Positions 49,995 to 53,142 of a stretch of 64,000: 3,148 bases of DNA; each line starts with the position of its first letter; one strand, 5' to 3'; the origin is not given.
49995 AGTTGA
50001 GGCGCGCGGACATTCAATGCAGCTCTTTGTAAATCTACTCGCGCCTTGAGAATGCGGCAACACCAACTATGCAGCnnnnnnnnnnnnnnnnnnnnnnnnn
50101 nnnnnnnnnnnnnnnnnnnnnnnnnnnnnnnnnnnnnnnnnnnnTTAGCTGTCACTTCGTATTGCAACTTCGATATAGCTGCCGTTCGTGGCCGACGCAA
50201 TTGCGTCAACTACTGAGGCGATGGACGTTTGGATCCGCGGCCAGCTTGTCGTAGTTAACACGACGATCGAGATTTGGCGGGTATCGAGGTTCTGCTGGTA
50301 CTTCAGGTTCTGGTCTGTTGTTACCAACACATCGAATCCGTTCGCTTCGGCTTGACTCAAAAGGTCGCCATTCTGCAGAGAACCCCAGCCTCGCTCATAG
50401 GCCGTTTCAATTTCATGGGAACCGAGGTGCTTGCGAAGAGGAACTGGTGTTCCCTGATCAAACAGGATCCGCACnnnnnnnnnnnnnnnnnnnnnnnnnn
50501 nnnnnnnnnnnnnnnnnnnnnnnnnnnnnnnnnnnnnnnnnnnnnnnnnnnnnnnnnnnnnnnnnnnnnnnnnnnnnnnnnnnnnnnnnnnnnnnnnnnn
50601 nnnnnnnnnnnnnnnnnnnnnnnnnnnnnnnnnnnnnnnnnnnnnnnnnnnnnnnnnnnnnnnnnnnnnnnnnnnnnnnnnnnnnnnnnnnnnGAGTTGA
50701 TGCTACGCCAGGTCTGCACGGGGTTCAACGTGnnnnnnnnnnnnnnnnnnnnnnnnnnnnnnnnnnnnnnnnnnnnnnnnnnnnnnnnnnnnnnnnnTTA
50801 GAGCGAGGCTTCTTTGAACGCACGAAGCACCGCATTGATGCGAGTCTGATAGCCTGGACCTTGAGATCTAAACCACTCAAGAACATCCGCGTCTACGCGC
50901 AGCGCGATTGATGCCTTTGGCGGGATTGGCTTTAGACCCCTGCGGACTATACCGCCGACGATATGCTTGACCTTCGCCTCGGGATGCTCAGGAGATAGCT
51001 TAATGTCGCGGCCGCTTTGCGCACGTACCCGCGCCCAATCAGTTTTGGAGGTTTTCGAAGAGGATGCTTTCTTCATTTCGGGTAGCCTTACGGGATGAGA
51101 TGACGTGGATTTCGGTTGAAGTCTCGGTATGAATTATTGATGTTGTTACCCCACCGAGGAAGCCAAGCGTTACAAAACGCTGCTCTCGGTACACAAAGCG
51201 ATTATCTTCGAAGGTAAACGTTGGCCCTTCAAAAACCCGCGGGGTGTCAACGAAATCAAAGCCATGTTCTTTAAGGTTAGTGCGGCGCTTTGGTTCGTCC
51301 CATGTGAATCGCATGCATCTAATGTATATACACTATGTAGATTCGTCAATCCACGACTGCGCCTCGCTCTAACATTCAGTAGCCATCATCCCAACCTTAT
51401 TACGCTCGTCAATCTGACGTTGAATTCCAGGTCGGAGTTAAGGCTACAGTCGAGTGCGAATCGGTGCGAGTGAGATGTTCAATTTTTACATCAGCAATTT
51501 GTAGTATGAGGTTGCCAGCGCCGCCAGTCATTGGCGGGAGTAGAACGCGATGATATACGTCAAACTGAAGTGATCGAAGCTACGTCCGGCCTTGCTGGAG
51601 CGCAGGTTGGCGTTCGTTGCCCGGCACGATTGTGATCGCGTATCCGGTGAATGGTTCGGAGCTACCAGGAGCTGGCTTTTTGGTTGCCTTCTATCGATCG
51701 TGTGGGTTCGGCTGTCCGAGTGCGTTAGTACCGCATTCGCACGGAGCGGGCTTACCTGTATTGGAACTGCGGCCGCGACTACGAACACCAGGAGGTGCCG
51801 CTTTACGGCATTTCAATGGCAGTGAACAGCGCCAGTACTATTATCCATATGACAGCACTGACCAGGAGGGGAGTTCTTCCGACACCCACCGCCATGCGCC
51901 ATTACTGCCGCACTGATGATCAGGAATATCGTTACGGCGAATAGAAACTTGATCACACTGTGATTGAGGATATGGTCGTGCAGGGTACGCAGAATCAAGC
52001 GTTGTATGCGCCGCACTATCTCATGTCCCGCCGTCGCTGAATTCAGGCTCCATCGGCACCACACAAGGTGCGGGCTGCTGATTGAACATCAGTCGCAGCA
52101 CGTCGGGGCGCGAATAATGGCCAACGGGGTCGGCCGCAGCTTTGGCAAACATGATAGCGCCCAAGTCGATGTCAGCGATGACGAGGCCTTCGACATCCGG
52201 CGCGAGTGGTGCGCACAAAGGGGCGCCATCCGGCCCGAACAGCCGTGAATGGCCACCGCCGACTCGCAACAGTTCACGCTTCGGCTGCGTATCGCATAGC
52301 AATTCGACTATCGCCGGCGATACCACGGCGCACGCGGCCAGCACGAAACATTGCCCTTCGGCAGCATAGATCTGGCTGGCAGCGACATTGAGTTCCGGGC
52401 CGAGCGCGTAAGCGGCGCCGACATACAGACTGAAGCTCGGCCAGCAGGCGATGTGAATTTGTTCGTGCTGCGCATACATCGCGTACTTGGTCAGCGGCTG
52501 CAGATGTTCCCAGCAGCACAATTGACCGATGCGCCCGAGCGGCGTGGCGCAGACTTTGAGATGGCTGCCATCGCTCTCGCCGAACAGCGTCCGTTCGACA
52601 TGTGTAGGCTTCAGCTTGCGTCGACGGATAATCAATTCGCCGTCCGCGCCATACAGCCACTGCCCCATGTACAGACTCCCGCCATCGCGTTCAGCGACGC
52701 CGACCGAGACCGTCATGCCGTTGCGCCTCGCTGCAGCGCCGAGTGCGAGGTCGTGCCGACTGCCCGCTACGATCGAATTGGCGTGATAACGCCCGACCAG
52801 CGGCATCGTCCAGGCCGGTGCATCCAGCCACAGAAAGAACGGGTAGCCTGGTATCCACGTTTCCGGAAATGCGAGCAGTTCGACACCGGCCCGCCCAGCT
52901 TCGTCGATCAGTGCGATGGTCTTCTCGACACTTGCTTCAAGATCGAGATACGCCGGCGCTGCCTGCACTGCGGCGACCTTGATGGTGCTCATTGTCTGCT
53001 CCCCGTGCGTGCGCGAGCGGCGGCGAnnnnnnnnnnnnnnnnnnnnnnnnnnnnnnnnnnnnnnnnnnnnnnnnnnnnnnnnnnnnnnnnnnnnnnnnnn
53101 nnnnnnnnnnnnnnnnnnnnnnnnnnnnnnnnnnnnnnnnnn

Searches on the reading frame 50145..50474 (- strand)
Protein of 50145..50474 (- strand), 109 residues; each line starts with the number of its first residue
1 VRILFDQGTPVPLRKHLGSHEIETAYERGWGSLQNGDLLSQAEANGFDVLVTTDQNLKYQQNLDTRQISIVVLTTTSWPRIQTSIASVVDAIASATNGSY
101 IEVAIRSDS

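Call 25: search_protein_families(library=pfam, proteins=[window:50145-50474:-], max_evalue=0.01)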
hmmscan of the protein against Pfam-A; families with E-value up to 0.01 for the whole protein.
window:50145-50474:- (109 aa): 1 family
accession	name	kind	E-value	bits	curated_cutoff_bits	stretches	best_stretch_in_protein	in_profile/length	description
PF18480.7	DUF5615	-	4.6e-05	23.7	23.8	1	1-103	1-107/110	Domain of unknown function (DUF5615)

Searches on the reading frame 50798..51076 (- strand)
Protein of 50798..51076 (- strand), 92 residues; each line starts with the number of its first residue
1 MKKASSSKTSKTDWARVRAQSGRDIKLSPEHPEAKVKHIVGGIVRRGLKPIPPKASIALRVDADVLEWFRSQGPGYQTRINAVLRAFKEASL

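Call 25: search_protein_families(library=pfam, proteins=[window:50798-51076:-], max_evalue=0.01)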
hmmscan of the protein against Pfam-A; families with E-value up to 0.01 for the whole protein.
window:50798-51076:- (92 aa): 1 family
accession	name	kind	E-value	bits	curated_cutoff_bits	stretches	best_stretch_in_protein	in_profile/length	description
PF14384.12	BrnA_antitoxin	-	2.7e-18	66.5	26.1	1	33-87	23-67/68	BrnA antitoxin of type II toxin-antitoxin system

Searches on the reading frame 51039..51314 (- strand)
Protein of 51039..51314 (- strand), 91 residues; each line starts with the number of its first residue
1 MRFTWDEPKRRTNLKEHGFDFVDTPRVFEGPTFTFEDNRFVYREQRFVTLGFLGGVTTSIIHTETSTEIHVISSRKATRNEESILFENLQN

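Call 25: search_protein_families(library=pfam, proteins=[window:51039-51314:-], max_evalue=0.01)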
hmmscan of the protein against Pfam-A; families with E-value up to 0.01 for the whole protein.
window:51039-51314:- (91 aa): 1 family
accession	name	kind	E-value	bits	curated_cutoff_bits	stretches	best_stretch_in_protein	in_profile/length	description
PF04365.19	BrnT_toxin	-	3.9e-21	75.6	34.5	1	5-81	1-77/77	Ribonuclease toxin, BrnT, of type II toxin-antitoxin system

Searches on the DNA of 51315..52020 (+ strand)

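Call 93: search_dna_similar(query=window:51315-52020:+, collection=plasmids, mode=distant, max_evalue=0.001, max_rows=8)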
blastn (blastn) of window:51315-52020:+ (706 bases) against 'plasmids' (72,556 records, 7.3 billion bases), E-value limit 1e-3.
Records with a match: 3; places in all: 3; records where one place covers at least 80% of the query: 0.
Best place of each record, by identity: 60-80% 3.
By first word of the organism name: Sinorhizobium 1; Pseudomonas 1; Rhizobium 1.
By predicted mobility (MOB-suite, as given by PLSDB): non-mobilizable 2; mobilizable 1.
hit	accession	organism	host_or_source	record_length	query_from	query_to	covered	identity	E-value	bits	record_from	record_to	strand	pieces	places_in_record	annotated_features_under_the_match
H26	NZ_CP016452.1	Sinorhizobium sp. RAC02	Microbial isolate,Algal phycosphere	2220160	498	596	14%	76.8%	1e-10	76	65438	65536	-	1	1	none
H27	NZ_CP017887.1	Pseudomonas frederiksbergensis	whole organism,glacial stream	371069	497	585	13%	77.5%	1e-9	72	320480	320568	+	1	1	none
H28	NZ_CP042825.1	Rhizobium sp. WL3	Wheat,phyllosphere swab,leaves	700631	497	585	13%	74.2%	3e-5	58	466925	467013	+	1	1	none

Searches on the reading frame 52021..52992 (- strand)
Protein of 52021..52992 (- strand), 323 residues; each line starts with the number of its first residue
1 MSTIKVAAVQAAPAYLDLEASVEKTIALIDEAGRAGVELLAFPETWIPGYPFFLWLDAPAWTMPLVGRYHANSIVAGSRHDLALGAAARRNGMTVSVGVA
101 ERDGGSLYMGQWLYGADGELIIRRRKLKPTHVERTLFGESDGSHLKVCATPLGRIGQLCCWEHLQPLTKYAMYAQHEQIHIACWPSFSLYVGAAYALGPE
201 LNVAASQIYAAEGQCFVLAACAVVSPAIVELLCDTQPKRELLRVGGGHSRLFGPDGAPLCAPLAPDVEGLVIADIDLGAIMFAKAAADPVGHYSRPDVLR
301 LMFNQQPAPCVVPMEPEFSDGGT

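Call 25: search_protein_families(library=pfam, proteins=[window:52021-52992:-], max_evalue=0.01)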
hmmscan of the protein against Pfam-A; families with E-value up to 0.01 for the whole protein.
window:52021-52992:- (323 aa): 1 family
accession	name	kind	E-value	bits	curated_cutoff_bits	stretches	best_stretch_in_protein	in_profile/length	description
PF00795.27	CN_hydrolase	-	8.3e-51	173.2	23.2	1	5-280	1-251/256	Carbon-nitrogen hydrolase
